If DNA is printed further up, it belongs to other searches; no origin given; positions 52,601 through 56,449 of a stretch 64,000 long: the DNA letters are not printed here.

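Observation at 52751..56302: Cysteine-free C-type-lectin-like domain fused to LamG, PPC and Ca-binding modules in an archaeal surface protein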

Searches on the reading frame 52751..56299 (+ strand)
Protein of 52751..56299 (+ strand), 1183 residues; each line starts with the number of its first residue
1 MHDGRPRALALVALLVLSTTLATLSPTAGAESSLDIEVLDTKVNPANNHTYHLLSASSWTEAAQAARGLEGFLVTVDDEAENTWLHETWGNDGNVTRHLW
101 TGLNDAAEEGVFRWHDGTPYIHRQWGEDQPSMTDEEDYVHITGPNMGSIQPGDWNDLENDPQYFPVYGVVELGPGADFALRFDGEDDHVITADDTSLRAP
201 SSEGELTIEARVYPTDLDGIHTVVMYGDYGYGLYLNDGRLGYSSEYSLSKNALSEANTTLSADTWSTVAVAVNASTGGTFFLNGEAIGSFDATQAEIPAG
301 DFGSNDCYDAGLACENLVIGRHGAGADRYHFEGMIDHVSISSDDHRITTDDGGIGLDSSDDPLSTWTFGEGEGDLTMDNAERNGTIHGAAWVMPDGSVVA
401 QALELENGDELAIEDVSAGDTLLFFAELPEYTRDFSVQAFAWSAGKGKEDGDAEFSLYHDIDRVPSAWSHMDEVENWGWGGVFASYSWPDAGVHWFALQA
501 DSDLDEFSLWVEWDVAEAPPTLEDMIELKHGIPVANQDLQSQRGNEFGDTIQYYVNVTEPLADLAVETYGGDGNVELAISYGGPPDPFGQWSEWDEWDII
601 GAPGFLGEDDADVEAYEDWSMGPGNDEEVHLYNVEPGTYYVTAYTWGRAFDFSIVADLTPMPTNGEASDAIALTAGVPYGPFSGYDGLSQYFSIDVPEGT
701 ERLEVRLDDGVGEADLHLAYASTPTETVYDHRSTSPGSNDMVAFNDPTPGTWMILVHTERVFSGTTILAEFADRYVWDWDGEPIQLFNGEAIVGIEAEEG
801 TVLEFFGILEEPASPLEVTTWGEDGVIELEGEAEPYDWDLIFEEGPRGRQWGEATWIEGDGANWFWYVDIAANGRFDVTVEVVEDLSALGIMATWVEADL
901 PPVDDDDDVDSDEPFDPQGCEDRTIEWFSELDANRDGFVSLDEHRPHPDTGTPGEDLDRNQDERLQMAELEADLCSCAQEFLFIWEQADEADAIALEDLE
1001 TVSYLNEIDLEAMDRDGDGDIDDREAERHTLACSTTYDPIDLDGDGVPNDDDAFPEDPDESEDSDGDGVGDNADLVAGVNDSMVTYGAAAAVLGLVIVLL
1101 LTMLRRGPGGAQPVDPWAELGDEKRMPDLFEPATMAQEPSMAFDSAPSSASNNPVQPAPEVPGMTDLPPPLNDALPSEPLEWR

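Call 4: search_protein_families(library=pfam, proteins=[window:52751-56299:+], max_evalue=0.1)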
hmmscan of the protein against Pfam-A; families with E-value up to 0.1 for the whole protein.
window:52751-56299:+ (1183 aa): 5 families
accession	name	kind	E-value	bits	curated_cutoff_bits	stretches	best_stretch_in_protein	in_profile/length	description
PF04151.21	PPC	-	6.6e-17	62.6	25.9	2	689-757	2-69/70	Bacterial pre-peptidase C-terminal domain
PF13385.13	Laminin_G_3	-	2.5e-11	44.4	27.6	1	183-342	1-142/151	Concanavalin A-like lectin/glucanases superfamily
PF00059.27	Lectin_C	-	9e-07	30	22.6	1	56-156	2-94/107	Lectin C-type domain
PF13202.12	EF-hand_5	-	0.0035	17.2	25.9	1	926-943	3-20/25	EF hand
PF00036.39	EF-hand_1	-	0.064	13.3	25.4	1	926-943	4-21/29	EF hand domain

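Call 5: search_protein_families(library=ncbifam, proteins=[window:52751-56299:+], max_evalue=0.01)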
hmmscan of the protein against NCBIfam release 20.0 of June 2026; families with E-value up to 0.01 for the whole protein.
window:52751-56299:+ (1183 aa): 0 families

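Call 6: search_solved_structures(query=window:52751-56299:+, max_evalue=1, show_alignments=3)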
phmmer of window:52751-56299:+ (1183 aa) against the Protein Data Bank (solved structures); distinct sequences matched with E-value up to 1: 84 (the best 60 are shown).
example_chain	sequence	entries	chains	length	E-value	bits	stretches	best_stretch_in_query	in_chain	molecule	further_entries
9wyt_J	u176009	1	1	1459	8.1e-15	57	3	42-136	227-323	yolk sac IgY receptor precursor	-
7qsr_A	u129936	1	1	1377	1.1e-11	46.6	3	43-155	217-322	Secretory phospholipase A2 receptor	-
5xts_A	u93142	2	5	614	6.3e-11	44.1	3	55-131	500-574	Macrophage mannose receptor 1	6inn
5ao5_A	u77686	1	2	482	7.8e-09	37.2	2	40-156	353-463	C-TYPE MANNOSE RECEPTOR 2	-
5ao6_A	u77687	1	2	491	8e-09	37.1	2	40-156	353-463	C-TYPE MANNOSE RECEPTOR 2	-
5e4k_A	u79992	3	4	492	8.3e-09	37.1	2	40-156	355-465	C-type mannose receptor 2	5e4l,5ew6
5xtw_A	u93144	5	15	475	5.1e-07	31.1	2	48-139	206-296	Macrophage mannose receptor 1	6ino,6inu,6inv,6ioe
8k8h_A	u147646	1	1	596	2.2e-06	29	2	45-132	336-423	Lymphocyte antigen 75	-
8hbc_A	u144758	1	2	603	2.3e-06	29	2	45-132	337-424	Lymphocyte antigen 75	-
4c9f_A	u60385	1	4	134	5.5e-06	27.7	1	54-145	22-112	CD209 ANTIGEN-LIKE PROTEIN B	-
3zhg_A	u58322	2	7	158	8.3e-06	27.1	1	53-145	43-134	CD209 ANTIGEN-LIKE PROTEIN B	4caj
3zhg_D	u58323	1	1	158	8.4e-06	27.1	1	53-145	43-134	CD209 ANTIGEN-LIKE PROTEIN B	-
7jpt_A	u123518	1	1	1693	1.1e-05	26.7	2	45-132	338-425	Lymphocyte antigen 75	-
7jpu_A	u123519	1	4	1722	1.3e-05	26.5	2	45-132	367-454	Lymphocyte antigen 75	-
1sl5_A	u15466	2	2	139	2.4e-05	25.6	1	55-144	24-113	mDC-SIGN1B type I isoform | CD209 antigen, DCSIGN-CRD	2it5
2luw_A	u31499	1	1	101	0.0018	19.4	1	676-769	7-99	Metalloprotease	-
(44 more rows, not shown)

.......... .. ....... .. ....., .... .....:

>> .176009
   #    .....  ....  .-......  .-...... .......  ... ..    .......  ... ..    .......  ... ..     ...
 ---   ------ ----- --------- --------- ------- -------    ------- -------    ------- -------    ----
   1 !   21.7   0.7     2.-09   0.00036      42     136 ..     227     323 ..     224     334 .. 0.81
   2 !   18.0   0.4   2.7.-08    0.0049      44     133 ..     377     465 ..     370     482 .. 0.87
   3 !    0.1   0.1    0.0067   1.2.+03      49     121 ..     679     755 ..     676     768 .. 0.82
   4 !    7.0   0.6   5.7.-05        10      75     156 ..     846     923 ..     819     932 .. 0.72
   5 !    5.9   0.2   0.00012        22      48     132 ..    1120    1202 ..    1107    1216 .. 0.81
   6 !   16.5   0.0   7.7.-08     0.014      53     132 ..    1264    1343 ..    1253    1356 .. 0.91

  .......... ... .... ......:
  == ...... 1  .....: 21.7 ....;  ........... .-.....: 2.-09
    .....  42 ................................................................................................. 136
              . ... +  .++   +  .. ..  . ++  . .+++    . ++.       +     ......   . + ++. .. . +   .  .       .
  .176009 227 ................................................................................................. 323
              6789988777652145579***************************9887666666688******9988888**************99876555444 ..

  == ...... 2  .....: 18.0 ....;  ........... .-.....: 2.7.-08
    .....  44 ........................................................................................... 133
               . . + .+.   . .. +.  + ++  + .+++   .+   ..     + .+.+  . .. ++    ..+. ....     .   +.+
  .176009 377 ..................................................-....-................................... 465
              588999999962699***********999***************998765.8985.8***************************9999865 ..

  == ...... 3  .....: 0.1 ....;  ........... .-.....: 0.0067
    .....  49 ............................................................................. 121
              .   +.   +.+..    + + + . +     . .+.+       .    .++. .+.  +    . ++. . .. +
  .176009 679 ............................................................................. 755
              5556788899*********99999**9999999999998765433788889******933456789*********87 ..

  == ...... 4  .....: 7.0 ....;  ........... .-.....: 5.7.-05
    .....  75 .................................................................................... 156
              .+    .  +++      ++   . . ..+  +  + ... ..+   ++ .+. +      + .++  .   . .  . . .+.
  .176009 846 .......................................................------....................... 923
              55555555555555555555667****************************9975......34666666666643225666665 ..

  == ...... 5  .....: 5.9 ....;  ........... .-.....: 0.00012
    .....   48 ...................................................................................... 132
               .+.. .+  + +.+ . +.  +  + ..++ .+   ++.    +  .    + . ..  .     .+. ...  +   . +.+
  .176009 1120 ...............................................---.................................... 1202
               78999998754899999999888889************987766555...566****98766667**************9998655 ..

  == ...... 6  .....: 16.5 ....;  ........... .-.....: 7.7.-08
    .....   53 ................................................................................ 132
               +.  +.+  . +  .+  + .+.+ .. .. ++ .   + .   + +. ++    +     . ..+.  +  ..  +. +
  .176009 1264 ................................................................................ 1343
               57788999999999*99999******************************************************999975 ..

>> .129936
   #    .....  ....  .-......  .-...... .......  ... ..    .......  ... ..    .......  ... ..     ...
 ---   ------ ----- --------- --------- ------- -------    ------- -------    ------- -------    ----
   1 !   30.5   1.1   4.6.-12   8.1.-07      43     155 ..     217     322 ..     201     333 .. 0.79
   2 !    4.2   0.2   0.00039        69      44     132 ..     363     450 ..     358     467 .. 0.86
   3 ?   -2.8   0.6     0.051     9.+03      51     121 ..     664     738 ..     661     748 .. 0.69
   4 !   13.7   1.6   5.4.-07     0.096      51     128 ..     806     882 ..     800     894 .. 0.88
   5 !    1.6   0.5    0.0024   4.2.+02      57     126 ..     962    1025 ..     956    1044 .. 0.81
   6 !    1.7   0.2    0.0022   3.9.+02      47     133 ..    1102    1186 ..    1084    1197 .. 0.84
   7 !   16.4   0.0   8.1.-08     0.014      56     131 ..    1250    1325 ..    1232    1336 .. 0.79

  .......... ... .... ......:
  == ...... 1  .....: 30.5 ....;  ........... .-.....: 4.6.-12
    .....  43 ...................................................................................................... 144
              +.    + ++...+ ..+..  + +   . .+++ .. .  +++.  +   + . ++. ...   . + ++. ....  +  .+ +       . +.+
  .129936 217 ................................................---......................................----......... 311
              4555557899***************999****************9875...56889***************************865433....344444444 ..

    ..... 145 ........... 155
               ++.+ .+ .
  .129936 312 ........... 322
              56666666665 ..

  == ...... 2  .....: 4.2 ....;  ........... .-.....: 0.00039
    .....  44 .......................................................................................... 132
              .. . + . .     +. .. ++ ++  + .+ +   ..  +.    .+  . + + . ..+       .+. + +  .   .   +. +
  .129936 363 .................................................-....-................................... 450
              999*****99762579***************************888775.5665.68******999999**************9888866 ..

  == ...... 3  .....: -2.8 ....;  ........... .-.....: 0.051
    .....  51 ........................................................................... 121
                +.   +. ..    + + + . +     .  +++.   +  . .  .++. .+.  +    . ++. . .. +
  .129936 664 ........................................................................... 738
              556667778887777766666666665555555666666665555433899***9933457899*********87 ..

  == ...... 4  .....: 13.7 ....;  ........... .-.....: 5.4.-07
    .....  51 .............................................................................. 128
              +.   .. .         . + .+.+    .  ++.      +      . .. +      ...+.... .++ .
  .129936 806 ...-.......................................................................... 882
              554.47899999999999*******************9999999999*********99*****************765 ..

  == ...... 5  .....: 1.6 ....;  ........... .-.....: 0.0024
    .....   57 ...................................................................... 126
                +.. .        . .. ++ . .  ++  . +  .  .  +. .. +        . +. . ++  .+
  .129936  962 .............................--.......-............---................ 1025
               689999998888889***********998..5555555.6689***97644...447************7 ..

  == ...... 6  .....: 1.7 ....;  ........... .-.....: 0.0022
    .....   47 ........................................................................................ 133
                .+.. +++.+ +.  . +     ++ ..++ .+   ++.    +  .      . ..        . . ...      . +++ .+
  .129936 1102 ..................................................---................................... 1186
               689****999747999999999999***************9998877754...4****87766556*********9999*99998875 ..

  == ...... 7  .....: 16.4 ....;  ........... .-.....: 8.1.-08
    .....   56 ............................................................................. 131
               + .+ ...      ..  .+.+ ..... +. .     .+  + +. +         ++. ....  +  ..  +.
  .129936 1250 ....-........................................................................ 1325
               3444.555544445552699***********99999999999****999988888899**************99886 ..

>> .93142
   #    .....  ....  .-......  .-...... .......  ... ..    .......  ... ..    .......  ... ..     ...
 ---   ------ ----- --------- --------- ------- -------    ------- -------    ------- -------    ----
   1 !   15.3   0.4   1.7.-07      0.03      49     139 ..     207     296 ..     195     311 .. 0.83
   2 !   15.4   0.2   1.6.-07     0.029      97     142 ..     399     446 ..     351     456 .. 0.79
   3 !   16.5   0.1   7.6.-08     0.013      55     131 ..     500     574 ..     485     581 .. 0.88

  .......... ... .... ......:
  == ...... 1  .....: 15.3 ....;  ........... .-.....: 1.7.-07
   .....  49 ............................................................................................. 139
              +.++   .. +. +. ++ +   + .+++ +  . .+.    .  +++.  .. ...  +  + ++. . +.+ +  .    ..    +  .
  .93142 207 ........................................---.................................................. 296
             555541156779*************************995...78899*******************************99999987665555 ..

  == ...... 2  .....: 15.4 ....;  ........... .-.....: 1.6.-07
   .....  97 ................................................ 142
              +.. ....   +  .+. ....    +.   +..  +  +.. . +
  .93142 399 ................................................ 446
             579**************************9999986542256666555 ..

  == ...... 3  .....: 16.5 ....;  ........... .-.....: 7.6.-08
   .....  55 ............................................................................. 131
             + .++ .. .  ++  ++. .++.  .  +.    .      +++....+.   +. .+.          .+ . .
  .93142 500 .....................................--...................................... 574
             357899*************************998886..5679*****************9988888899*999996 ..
